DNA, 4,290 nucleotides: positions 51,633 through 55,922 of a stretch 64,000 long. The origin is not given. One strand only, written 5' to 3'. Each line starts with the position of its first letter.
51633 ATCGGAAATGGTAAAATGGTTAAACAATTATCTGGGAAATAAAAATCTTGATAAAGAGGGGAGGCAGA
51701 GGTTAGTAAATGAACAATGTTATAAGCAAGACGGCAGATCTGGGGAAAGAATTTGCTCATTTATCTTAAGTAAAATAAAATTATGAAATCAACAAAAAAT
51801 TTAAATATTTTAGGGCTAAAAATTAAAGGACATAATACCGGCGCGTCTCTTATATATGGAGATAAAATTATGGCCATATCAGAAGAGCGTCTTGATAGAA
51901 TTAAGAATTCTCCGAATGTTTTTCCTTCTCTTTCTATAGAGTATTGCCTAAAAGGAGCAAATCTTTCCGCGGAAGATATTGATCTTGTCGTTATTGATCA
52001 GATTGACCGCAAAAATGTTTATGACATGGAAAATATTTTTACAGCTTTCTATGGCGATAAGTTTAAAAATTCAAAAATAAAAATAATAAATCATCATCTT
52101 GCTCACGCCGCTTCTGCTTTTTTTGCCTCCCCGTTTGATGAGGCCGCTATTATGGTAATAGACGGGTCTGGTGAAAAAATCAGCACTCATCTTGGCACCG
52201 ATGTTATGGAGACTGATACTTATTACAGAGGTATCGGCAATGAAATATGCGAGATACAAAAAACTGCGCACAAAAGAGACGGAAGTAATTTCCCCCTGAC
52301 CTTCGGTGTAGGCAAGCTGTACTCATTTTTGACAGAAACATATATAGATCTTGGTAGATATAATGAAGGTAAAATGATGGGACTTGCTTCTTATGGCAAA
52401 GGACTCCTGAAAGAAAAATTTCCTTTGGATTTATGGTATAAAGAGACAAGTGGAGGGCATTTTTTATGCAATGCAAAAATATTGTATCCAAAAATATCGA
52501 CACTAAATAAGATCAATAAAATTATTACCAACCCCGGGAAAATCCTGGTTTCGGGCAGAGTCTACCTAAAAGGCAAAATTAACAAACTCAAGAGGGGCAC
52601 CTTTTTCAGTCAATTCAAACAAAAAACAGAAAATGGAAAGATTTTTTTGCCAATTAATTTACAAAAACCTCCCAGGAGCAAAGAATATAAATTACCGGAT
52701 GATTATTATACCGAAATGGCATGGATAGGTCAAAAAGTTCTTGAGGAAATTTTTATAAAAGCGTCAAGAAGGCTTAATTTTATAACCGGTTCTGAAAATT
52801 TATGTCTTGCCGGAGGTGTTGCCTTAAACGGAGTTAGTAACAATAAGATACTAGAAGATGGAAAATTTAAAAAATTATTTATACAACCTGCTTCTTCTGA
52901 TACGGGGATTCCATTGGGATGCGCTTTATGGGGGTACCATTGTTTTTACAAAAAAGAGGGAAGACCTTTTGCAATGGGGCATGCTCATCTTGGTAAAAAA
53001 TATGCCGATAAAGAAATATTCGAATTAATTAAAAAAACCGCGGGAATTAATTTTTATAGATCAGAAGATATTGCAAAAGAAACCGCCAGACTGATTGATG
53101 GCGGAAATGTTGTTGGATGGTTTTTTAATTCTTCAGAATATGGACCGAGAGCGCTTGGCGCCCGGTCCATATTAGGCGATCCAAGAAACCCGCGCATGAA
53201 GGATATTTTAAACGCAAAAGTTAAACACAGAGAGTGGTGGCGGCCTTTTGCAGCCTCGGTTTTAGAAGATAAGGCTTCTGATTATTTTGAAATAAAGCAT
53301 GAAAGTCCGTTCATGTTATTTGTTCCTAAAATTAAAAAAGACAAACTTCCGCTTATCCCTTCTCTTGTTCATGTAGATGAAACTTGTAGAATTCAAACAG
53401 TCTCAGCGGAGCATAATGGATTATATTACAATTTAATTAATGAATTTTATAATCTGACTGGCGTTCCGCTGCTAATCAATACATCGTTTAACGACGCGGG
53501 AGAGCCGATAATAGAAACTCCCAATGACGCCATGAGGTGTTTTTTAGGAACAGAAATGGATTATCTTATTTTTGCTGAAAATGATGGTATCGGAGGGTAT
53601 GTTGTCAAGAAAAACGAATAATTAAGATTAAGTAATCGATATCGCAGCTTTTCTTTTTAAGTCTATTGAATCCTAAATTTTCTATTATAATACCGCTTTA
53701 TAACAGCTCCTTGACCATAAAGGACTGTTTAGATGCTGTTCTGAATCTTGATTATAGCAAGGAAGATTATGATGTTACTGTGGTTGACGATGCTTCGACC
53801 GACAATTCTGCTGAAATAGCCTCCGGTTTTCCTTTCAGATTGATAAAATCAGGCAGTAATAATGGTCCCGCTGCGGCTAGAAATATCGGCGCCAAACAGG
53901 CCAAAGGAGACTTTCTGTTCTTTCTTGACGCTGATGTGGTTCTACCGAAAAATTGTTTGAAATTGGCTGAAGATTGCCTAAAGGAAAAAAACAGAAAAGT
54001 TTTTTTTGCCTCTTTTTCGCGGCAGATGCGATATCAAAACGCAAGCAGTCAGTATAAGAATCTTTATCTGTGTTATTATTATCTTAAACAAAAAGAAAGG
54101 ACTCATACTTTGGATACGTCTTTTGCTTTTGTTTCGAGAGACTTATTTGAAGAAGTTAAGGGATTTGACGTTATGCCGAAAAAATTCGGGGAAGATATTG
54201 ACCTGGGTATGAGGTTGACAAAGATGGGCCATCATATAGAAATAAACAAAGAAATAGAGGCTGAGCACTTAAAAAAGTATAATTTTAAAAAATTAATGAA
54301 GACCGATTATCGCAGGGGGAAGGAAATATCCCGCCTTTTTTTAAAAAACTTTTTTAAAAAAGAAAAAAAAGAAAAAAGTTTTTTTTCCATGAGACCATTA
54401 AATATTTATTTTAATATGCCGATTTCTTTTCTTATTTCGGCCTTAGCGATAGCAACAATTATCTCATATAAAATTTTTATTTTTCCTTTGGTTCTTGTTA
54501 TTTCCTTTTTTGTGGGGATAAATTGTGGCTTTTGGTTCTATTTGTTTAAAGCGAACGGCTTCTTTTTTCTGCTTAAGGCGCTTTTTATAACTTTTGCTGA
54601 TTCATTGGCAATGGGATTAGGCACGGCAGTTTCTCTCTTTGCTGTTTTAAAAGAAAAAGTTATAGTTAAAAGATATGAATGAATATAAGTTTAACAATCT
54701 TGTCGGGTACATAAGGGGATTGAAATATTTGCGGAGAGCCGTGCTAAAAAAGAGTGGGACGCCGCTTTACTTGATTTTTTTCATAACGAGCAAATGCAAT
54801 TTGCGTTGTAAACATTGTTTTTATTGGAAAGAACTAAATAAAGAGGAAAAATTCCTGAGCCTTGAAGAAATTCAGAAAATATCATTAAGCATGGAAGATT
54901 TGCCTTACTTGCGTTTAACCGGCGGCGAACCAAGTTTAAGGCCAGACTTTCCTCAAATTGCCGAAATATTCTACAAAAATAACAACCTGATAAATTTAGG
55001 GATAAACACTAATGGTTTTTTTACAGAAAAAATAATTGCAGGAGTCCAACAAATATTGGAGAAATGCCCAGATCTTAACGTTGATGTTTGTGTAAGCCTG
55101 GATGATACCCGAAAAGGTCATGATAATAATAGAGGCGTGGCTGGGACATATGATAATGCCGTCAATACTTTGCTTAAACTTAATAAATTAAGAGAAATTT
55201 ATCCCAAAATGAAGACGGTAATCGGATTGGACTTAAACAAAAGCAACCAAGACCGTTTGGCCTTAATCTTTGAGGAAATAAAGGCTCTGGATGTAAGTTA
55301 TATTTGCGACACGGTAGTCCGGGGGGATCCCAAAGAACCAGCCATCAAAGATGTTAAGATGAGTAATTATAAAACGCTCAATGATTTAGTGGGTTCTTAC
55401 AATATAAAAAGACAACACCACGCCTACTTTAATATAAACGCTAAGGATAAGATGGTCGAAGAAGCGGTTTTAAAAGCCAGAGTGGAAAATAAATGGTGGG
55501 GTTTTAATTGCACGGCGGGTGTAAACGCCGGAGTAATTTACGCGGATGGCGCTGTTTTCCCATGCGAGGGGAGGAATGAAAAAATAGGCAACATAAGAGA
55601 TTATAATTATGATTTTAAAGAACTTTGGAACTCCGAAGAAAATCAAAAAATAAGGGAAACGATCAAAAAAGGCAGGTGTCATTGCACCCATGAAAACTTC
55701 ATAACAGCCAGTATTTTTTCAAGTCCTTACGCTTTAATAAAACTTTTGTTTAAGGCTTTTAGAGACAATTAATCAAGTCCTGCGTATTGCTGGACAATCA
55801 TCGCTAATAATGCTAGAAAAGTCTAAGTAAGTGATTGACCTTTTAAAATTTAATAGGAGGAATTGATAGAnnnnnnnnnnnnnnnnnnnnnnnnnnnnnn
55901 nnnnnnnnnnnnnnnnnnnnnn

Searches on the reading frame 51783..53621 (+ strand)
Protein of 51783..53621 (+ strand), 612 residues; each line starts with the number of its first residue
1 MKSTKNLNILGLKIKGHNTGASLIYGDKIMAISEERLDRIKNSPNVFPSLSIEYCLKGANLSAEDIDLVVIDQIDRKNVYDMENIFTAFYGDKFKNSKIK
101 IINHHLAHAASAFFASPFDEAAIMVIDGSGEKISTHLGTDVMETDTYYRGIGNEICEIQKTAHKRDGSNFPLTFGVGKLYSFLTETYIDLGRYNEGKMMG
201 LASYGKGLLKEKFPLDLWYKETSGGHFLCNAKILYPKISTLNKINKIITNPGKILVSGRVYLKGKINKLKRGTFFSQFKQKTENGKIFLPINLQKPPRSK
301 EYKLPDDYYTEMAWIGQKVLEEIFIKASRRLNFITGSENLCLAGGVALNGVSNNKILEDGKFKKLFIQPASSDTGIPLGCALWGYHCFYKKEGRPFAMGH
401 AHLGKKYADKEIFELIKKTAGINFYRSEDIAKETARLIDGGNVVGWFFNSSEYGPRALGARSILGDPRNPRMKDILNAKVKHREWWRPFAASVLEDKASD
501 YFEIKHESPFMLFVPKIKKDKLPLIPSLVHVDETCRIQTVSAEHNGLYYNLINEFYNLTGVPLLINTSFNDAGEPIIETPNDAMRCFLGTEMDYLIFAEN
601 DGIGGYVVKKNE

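Call 5: search_protein_families(library=pfam, proteins=[window:51783-53621:+], max_evalue=0.01)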
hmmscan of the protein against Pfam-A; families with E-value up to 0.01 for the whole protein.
window:51783-53621:+ (612 aa): 2 families
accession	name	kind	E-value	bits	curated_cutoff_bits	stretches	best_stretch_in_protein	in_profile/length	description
PF16861.10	Carbam_trans_C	-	5.5e-65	218.5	27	1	435-597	1-163/170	Carbamoyltransferase C-terminus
PF02543.21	Carbam_trans_N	-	1.4e-35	123.8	24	2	97-382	125-346/346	Carbamoyltransferase N-terminus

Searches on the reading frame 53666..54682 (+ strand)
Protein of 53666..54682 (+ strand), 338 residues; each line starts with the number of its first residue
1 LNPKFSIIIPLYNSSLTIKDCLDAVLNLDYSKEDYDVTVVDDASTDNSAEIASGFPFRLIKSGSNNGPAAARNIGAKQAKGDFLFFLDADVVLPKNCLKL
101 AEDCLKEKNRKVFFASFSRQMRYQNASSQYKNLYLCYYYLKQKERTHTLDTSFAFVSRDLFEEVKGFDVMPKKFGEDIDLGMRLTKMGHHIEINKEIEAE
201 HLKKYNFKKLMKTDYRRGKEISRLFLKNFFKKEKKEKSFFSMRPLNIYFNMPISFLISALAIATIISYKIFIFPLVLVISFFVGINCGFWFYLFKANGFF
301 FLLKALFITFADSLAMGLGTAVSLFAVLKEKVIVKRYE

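Call 5: search_protein_families(library=pfam, proteins=[window:53666-54682:+], max_evalue=0.01)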
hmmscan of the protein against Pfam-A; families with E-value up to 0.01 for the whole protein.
window:53666-54682:+ (338 aa): 6 families
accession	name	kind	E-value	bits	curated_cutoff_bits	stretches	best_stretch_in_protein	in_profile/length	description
PF00535.33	Glycos_transf_2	-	5.4e-30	105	23.3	1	6-163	1-166/168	Glycosyl transferase family 2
PF13641.12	Glyco_tranf_2_3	-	8.3e-15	55.9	27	1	3-216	1-226/230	Glycosyltransferase like family 2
PF13632.12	Glyco_trans_2_3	-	1.4e-10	41.7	27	1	85-282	3-197/198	Glycosyl transferase family group 2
PF10111.15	Glyco_tranf_2_2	-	2.5e-10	40.7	27.3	1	6-98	1-99/276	Glycosyltransferase like family 2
PF13506.12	Glyco_transf_21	-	0.00013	22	21.7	1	75-212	25-167/174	Glycosyl transferase family 21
PF20691.3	TAGT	-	0.0026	18.1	27.5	1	61-191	56-187/205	TET-Associated Glycosyltransferase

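Call 22: search_protein_families(library=ncbifam, proteins=[window:53666-54682:+], max_evalue=0.00001)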
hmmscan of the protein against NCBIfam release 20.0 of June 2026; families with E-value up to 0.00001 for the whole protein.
window:53666-54682:+ (338 aa): 16 families
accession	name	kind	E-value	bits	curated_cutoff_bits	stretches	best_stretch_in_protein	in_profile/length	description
NF041875.1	EPS_EpsD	equivalog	1.5e-26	93.6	370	1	6-243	2-250/325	exopolysaccharide biosynthesis glycosyltransferase EpsD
TIGR04283.1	glyco_like_mftF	equivalog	1.7e-26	93.2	182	1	6-213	2-197/221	TIGR04283 family arsenosugar biosynthesis glycosyltransferase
TIGR03965.1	mycofact_glyco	equivalog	7.4e-26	91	280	1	3-96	74-170/467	mycofactocin biosynthesis glycosyltransferase MftF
TIGR03937.1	PgaC_IcaA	equivalog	3e-16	59.4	422.3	1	3-105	45-150/407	poly-beta-1,6-N-acetyl-D-glucosamine synthase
NF007482.0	PRK10073.1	equivalog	2.3e-15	56.4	423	1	2-94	5-100/334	glycosyltransferase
NF047683.1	TeichurnBiosyTuaG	equivalog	2.3e-14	53.6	400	1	2-117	5-123/252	teichuronic acid biosynthesis protein TuaG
NF050819.1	PolSacchBiosHfsG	equivalog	3.5e-12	46.1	500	1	2-203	11-218/302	polysaccharide biosynthesis protein HfsG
TIGR03111.1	glyc2_xrt_Gpos1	hypoth_equivalog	4.9e-12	45.4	363.95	1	3-100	49-151/439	TIGR03111 family XrtG-associated glycosyltransferase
NF038299.1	EPS_HpsN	equivalog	8.6e-10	38.1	425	1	3-110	1-111/317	hormogonium polysaccharide biosynthesis glycosyltransferase HpsN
NF050050.1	ProtGlycPglI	equivalog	1.3e-09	37.9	500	1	3-101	2-104/306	GalNAc(5)-diNAcBac-PP-undecaprenol beta-1,3-glucosyltransferase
NF038302.1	EPS_HpsE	equivalog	3e-09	36.3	300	1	4-112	2-118/307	hormogonium polysaccharide biosynthesis glycosyltransferase HpsE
NF053739.1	GlytfEpsEBac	equivalog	1.2e-08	34.3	450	1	3-98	1-100/265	glycosyltransferase EpsE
TIGR03469.1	HpnB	hypoth_equivalog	1.5e-07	30.8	379.25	1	3-96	44-151/386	hopene-associated glycosyltransferase HpnB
TIGR04242.1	nodulat_NodC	equivalog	9.2e-07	28.1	550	1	3-100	48-152/395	chitooligosaccharide synthase NodC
NF007986.1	PRK10714.1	equivalog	1.5e-06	27.5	529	0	4-95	7-105/316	undecaprenyl-phosphate 4-deoxy-4-formamido-L-arabinose transferase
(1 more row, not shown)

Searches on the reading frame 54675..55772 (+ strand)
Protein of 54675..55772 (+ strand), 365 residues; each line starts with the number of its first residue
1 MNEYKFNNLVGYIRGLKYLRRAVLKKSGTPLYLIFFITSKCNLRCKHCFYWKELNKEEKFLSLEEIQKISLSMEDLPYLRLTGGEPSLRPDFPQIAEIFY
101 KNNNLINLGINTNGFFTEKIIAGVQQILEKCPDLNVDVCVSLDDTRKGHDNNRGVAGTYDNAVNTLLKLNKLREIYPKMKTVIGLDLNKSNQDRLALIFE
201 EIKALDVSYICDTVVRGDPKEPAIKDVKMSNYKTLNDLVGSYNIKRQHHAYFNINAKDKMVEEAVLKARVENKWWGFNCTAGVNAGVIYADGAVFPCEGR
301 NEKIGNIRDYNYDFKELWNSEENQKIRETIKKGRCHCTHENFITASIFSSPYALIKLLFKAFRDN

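Call 5: search_protein_families(library=pfam, proteins=[window:54675-55772:+], max_evalue=0.01)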
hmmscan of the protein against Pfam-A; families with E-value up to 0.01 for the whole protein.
window:54675-55772:+ (365 aa): 3 families
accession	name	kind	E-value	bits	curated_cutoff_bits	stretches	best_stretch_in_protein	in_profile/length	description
PF04055.27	Radical_SAM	-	8.4e-16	59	29.5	1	37-172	3-139/166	Radical SAM superfamily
PF13186.11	SPASM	-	7.9e-08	32.9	21.5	1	279-337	1-66/67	Iron-sulfur cluster-binding domain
PF13353.11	Fer4_12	-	4.5e-06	27.5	22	1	36-145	10-122/137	4Fe-4S single cluster domain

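Call 22: search_protein_families(library=ncbifam, proteins=[window:54675-55772:+], max_evalue=0.00001)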
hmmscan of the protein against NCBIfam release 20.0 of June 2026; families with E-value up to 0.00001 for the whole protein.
window:54675-55772:+ (365 aa): 51 families (the best 25 are shown)
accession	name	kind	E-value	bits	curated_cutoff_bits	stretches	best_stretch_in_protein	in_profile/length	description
TIGR03961.1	rSAM_PTO1314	hypoth_equivalog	1.2e-22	80.7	306.05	1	32-349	24-310/332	PTO1314 family radical SAM protein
TIGR04054.1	rSAM_NirJ1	equivalog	2.5e-21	75.7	650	1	11-337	18-352/387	putative heme d1 biosynthesis radical SAM protein NirJ1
TIGR04546.1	rSAM_ahbC_deAc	equivalog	5.6e-19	68.2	650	1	33-212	41-210/390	12,18-didecarboxysiroheme deacetylase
TIGR04051.1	rSAM_NirJ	equivalog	1.7e-18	66.7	515.45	1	34-339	5-320/354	heme d1 biosynthesis radical SAM protein NirJ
TIGR04251.1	SCM_rSAM_ScmF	equivalog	6.4e-17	62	400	1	33-207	6-177/353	SynChlorMet cassette radical SAM/SPASM protein ScmF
NF050035.1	rSAM_WgK_link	exception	2e-16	59.9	650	1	29-353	7-349/367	radical SAM/SPASM peptide maturase WgkB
TIGR04545.1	rSAM_ahbD_hemeb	equivalog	2.2e-16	60.2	500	1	37-340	6-311/339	heme b synthase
TIGR04317.1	W_rSAM_matur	equivalog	3.3e-16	59.4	380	1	33-297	6-255/349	tungsten cofactor oxidoreductase radical SAM maturase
TIGR04133.1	rSAM_w_lipo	hypoth_equivalog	3.3e-16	59.2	425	1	32-337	25-321/350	TIGR04133 family radical SAM/SPASM protein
TIGR02666.1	moaA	equivalog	7.1e-16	58.1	284.05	1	36-200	15-181/336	GTP 3',8-cyclase MoaA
TIGR04055.1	rSAM_NirJ2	equivalog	8.6e-16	58.4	500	1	37-338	6-294/326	putative heme d1 biosynthesis radical SAM protein NirJ2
NF047865.1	rSAM_PapB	equivalog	1.4e-15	57.4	340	1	33-342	5-321/330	PapB family radical SAM/SPASM ranthipeptide maturase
TIGR04340.1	rSAM_ACGX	hypoth_equivalog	3.2e-15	56.2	400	1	35-336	7-308/341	radical SAM/SPASM domain protein, ACGX system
TIGR04053.2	TIGR04053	equivalog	7.1e-15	55.1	395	1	28-207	5-178/366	TIGR04053 family radical SAM/SPASM domain-containing protein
TIGR03962.1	mycofact_rSAM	equivalog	3.4e-14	52.8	265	1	29-338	10-304/339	mycofactocin radical SAM maturase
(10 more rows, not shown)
